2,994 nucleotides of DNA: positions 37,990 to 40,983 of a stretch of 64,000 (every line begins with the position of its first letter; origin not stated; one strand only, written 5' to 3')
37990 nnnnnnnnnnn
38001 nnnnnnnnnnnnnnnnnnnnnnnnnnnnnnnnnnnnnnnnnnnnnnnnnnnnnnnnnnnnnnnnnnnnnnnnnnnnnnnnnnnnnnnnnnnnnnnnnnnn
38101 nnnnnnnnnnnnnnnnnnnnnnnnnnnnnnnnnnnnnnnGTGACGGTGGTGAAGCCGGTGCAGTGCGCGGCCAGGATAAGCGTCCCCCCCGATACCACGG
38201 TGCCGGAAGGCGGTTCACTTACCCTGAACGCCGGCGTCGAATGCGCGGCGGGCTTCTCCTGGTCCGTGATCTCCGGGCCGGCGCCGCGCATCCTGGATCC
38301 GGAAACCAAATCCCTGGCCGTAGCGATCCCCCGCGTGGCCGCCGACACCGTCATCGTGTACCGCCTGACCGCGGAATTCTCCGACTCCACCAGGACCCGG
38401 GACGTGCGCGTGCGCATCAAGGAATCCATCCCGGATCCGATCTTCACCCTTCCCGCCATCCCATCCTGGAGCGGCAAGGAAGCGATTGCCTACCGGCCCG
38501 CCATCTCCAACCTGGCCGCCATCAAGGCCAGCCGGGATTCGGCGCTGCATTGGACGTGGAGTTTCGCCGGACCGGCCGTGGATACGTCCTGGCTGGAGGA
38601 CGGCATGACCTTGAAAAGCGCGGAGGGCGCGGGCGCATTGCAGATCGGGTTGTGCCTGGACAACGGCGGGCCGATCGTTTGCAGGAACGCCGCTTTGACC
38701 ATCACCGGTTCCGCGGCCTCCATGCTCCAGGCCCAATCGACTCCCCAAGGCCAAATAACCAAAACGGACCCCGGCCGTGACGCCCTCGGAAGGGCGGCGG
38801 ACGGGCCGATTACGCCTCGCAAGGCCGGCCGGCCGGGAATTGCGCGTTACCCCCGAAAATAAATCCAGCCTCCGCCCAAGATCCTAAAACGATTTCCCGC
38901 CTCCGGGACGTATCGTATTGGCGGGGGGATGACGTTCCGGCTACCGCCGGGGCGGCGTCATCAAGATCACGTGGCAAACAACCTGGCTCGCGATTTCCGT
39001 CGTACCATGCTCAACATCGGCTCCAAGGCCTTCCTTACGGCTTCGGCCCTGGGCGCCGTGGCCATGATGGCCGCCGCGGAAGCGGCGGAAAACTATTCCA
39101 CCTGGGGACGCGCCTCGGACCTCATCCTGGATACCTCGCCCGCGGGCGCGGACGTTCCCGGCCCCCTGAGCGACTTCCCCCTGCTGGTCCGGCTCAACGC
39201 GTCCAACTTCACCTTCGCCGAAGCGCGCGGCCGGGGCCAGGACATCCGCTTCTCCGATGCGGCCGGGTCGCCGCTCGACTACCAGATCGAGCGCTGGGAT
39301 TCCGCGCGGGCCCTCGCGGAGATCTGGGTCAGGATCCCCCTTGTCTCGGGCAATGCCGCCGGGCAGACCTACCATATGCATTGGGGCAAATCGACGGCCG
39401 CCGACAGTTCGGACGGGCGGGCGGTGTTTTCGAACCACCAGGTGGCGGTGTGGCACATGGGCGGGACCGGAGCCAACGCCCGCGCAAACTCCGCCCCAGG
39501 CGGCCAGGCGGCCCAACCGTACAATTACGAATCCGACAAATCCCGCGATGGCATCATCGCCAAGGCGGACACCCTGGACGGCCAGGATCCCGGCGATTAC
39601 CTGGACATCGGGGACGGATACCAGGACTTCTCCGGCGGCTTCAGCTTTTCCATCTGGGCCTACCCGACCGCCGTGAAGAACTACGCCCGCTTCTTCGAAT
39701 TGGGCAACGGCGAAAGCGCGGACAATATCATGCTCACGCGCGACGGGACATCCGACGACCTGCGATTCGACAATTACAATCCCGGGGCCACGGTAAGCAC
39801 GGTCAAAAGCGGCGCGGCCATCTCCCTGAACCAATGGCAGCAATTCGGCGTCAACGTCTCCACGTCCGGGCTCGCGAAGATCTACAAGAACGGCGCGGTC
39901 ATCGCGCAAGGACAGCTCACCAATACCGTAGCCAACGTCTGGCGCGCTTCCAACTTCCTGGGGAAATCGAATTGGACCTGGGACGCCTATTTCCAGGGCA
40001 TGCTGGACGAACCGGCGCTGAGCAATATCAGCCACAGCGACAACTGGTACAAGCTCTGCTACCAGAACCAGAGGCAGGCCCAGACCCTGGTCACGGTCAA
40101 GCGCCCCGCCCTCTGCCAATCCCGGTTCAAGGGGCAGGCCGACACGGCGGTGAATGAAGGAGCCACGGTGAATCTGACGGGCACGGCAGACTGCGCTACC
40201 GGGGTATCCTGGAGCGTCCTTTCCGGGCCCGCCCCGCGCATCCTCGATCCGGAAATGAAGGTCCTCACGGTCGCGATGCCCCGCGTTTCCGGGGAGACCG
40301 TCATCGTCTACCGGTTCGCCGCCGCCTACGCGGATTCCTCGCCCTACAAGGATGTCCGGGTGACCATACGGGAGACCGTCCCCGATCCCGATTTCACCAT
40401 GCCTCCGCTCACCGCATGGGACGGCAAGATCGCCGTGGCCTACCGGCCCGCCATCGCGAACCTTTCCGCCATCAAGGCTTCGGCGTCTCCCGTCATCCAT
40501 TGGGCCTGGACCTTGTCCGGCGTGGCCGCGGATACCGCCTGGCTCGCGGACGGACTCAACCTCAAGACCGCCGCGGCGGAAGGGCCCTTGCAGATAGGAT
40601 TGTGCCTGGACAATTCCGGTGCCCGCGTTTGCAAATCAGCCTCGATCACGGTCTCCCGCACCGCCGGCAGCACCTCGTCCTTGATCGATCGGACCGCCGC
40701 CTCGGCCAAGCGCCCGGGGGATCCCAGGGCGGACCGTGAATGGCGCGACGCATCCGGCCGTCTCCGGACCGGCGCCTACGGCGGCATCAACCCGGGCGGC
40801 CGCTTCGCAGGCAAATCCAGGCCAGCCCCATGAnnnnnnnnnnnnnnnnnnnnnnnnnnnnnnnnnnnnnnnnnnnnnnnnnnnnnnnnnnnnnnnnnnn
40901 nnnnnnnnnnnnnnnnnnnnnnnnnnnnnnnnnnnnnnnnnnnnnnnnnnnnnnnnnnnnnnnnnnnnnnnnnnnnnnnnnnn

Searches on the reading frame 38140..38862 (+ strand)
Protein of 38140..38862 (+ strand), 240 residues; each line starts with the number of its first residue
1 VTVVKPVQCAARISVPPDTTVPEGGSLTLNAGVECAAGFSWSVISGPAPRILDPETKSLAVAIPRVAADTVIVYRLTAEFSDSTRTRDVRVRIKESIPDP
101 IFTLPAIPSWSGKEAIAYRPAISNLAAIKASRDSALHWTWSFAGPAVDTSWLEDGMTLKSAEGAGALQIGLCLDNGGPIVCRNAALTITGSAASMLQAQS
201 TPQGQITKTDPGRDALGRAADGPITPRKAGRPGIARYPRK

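Call 17: search_protein_families(library=pfam, proteins=[window:38140-38862:+], max_evalue=10)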
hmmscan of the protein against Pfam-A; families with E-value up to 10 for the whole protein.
window:38140-38862:+ (240 aa): 0 families

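Call 77: find_homologous_proteins(query=window:38161-38862:+, max_evalue=0.00001)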
Query window:38161-38862:+ (233 aa): 10 proteins with E <= 0.00001 among 1389 candidates.
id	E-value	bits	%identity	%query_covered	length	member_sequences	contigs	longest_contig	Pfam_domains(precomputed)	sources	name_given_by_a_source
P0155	9.8e-76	272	57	98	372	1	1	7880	PF13385.14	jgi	jgi:hypothetical protein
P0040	1.3e-72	262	56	100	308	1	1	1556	-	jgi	jgi:hypothetical protein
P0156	9.1e-65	236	53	89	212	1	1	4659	-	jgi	-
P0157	5.4e-63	230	55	81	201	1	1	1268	-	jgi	jgi:hypothetical protein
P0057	9.3e-59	217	56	76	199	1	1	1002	-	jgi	jgi:hypothetical protein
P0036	1.5e-58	216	47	99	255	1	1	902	-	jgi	jgi:hypothetical protein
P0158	4.9e-57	211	52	84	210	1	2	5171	-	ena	-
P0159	2.2e-55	206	50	88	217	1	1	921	-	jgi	jgi:hypothetical protein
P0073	6.9e-45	171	52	63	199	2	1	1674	-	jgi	jgi:hypothetical protein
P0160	8.4e-23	99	46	54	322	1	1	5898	PF13385.14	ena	-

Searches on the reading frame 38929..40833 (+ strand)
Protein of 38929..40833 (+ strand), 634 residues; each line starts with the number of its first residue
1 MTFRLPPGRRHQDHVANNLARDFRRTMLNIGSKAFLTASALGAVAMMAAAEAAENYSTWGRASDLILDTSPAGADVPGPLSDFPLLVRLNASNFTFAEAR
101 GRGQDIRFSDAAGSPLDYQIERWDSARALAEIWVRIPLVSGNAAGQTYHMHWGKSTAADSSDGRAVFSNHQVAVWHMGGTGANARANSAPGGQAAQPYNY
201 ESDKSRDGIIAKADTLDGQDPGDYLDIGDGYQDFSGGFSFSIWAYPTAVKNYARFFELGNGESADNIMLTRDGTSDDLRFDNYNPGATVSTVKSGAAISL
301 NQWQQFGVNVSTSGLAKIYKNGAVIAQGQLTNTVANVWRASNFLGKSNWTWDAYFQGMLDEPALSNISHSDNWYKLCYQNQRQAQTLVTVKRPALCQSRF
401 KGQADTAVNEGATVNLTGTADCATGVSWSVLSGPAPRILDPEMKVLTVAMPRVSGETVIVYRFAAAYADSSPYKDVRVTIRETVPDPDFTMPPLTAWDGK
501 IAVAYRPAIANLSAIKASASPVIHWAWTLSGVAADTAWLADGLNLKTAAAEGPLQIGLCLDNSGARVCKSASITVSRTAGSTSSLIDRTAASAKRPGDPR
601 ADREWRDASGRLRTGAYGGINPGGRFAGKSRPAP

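Call 10: search_protein_families(library=pfam, proteins=[window:38929-40833:+], max_evalue=0.1)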
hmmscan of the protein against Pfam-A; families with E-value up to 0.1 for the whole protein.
window:38929-40833:+ (634 aa): 2 families
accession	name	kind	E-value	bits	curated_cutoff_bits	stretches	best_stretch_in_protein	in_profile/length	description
PF13385.13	Laminin_G_3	-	4e-16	59.9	27.6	1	222-368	4-144/151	Concanavalin A-like lectin/glucanases superfamily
PF10102.14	DUF2341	-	1.6e-13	51.3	23.4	1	103-168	2-66/84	Domain of unknown function (DUF2341)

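Call 11: search_protein_families(library=ncbifam, proteins=[window:38929-40833:+], max_evalue=0.1)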
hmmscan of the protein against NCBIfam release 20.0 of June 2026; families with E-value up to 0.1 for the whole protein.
window:38929-40833:+ (634 aa): 0 families
